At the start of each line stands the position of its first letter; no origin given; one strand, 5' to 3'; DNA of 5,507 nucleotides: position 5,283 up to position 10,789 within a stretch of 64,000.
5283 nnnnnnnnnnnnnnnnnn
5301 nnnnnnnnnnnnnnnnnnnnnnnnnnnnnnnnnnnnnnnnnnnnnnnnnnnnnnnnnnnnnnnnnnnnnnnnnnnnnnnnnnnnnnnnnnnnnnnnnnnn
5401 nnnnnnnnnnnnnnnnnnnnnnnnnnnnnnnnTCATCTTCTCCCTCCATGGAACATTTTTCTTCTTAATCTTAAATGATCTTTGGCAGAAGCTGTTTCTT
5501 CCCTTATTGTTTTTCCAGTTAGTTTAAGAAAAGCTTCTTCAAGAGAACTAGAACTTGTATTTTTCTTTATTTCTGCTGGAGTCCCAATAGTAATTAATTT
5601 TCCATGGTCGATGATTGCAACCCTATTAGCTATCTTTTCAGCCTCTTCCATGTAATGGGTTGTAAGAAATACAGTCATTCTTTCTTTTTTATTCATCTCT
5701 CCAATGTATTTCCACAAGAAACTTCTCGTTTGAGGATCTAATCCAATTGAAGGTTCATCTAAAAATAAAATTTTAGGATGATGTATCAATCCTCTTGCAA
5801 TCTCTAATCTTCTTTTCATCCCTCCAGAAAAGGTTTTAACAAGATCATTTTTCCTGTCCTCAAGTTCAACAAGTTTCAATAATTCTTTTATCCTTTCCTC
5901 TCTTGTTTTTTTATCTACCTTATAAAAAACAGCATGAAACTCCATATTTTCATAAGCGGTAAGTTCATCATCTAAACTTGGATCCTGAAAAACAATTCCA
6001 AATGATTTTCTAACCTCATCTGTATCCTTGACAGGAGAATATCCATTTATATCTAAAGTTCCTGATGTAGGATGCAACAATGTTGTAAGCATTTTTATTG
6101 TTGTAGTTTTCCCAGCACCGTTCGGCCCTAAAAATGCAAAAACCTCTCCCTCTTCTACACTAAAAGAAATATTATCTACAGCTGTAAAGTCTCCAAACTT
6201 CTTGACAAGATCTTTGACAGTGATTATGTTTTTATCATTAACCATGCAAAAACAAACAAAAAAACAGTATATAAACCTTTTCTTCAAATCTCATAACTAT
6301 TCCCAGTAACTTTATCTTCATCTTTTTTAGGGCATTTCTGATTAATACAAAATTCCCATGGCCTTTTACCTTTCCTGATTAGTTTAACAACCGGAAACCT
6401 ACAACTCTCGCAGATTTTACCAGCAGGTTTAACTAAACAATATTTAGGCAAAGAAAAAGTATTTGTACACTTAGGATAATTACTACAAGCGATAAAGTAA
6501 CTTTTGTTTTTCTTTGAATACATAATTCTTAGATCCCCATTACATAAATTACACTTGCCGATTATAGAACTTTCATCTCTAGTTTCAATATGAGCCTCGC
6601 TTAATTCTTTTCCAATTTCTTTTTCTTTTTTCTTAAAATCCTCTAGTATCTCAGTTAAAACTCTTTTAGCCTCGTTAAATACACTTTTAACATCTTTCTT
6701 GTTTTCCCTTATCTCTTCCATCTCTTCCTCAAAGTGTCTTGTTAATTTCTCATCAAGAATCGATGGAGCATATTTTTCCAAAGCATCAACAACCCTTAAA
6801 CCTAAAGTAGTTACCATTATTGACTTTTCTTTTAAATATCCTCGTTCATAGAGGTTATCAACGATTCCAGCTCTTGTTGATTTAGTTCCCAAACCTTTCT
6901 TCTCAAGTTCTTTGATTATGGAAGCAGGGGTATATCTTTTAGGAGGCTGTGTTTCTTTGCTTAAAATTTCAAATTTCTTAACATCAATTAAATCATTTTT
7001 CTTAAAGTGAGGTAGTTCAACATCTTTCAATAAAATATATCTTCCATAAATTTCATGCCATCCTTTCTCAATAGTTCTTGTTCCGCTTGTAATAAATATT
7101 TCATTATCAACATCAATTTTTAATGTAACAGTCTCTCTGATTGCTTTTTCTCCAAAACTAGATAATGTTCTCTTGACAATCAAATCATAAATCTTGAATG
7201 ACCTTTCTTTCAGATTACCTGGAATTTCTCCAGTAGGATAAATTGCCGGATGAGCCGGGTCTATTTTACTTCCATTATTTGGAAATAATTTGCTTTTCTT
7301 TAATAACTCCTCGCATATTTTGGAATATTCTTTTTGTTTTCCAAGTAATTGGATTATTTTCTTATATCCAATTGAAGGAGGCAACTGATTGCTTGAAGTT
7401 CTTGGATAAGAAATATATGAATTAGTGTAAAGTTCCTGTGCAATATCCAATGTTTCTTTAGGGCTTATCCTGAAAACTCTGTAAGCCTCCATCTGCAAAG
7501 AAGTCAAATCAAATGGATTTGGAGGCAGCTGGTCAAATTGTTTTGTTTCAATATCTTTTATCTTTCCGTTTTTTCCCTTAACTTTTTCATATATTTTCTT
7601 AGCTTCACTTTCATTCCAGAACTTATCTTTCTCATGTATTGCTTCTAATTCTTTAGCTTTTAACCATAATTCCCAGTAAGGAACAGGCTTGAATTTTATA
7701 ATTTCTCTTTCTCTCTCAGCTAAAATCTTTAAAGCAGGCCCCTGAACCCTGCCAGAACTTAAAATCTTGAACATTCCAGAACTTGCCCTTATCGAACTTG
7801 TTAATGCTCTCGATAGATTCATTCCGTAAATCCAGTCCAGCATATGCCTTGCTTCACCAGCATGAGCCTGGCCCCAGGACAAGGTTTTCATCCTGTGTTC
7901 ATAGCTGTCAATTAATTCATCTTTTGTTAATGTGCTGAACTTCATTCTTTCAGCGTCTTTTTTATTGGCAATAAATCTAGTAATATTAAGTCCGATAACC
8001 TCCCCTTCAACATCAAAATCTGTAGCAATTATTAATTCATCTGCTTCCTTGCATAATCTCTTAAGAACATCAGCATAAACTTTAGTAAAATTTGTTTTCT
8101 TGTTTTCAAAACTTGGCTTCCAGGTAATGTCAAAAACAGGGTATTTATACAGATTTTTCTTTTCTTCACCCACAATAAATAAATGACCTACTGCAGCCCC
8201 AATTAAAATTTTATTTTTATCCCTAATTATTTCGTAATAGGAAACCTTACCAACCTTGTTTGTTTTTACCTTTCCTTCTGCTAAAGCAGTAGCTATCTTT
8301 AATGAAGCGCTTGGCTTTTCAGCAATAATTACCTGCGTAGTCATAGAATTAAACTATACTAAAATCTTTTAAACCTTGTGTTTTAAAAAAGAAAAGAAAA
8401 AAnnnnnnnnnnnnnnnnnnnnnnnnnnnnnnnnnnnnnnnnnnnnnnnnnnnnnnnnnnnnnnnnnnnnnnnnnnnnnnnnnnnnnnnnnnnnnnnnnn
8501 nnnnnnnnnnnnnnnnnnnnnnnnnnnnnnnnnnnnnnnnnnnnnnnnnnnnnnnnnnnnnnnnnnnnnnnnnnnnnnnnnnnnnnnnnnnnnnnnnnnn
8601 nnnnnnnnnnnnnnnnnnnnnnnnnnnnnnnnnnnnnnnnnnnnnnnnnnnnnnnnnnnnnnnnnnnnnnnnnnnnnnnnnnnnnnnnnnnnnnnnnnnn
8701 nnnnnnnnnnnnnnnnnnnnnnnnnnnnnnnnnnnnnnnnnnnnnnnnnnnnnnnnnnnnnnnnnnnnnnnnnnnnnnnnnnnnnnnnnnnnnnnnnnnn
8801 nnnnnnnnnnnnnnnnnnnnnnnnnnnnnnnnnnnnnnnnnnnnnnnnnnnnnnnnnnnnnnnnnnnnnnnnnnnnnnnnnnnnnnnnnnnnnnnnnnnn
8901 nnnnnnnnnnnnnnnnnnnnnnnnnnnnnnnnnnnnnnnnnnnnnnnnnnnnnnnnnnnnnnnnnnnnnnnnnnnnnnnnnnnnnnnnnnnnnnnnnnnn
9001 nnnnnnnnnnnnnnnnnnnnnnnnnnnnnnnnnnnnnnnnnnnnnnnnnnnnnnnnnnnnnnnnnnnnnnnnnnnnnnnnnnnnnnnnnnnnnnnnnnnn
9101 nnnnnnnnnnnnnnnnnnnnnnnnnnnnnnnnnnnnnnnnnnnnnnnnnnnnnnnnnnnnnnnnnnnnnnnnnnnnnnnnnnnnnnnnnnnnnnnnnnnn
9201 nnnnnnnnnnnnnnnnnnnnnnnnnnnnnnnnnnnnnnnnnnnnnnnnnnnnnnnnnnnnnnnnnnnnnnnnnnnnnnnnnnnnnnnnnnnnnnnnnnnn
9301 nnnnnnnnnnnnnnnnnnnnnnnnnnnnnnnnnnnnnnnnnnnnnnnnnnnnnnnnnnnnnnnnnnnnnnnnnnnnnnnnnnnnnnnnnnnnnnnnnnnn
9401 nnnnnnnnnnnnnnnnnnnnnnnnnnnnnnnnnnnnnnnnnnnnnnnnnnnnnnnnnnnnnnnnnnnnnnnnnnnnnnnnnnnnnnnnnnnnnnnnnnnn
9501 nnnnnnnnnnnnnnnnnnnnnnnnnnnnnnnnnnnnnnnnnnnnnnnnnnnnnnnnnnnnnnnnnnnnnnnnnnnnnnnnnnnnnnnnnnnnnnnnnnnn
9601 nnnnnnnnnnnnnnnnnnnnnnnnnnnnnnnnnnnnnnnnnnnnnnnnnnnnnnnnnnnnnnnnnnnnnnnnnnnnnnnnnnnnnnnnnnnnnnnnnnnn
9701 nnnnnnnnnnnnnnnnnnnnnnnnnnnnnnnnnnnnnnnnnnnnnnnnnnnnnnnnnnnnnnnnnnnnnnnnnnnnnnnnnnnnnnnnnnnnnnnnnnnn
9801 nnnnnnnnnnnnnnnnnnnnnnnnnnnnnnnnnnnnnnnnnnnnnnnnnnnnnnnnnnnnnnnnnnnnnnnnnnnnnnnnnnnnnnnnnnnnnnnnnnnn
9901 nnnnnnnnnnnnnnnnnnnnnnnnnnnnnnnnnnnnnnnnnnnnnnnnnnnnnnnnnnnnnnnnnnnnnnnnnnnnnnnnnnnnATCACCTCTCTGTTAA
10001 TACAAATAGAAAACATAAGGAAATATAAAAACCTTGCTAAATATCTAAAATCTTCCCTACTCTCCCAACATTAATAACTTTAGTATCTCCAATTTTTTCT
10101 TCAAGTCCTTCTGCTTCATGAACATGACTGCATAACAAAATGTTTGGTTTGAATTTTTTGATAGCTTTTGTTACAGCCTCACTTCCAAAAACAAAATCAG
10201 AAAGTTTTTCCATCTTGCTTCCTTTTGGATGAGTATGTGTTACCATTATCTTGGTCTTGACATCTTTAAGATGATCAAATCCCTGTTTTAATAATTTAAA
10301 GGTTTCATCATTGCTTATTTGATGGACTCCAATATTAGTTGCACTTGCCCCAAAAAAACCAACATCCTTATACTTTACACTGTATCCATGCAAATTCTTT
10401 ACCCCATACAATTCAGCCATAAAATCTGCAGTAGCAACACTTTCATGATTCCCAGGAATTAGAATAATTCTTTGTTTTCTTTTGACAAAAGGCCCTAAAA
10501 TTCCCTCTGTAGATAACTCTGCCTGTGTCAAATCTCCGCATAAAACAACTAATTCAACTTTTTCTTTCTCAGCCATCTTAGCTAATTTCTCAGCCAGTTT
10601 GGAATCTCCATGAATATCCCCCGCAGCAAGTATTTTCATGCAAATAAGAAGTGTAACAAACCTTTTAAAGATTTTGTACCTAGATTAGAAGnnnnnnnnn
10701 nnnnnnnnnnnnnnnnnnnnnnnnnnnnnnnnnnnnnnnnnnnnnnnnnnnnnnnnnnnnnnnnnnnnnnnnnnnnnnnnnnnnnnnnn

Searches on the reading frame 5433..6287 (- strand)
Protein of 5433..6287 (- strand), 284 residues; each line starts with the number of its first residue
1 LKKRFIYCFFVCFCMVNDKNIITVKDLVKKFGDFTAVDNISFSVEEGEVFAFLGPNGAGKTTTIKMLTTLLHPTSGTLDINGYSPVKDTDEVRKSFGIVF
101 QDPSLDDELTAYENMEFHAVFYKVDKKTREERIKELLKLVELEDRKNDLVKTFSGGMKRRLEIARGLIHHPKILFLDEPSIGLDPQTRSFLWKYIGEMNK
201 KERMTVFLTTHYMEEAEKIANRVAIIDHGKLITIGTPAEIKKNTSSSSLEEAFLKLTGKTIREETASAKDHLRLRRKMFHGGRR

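Call 16: search_protein_families(library=pfam, proteins=[window:5433-6287:-], max_evalue=0.00001)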
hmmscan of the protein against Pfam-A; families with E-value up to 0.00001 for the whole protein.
window:5433-6287:- (284 aa): 3 families
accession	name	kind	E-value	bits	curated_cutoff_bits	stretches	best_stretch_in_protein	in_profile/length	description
PF00005.33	ABC_tran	-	3.4e-37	128.5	25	1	38-180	2-136/137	ABC transporter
PF13304.12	AAA_21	-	4.1e-10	40.7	27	0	125-211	209-298/304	AAA domain, putative AbiEii toxin, Type IV TA system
PF13175.12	AAA_15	-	2.1e-06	28.1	32.1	0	45-136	24-111/374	AAA ATPase domain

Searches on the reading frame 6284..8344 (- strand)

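Call 16: search_protein_families(library=pfam, proteins=[window:6284-8344:-], max_evalue=0.00001)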
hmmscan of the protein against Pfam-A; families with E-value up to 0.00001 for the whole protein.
window:6284-8344:- (686 aa): 3 families
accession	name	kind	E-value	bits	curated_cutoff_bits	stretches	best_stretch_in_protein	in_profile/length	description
PF01131.25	Topoisom_bac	-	6.7e-123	411.2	35.1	1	159-556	6-410/411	DNA topoisomerase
PF01396.24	Zn_ribbon_Top1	-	1.3e-09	38.1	32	1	596-634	2-38/39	Topoisomerase DNA binding C4 zinc finger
PF01751.28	Toprim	-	2.4e-09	37.7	23.1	1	4-137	1-94/96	Toprim domain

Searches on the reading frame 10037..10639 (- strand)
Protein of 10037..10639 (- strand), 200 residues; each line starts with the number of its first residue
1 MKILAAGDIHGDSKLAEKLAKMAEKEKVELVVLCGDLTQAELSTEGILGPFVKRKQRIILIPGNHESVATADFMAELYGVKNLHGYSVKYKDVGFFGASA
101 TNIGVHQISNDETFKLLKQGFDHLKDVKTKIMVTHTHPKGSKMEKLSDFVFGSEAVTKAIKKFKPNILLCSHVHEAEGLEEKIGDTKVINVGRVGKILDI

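Call 16: search_protein_families(library=pfam, proteins=[window:10037-10639:-], max_evalue=0.00001)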
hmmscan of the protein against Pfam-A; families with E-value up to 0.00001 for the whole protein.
window:10037-10639:- (200 aa): 3 families
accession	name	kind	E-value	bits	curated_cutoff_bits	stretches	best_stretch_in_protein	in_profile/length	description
PF00149.33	Metallophos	-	3.9e-17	63.8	21.5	1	1-175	1-190/191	Calcineurin-like phosphoesterase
PF12850.12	Metallophos_2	-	6.1e-13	49.5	27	1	1-196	1-137/154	Calcineurin-like phosphoesterase superfamily domain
PF14582.11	Metallophos_3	-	2.7e-11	43.7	28.2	0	121-193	168-238/259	Metallophosphoesterase, calcineurin superfamily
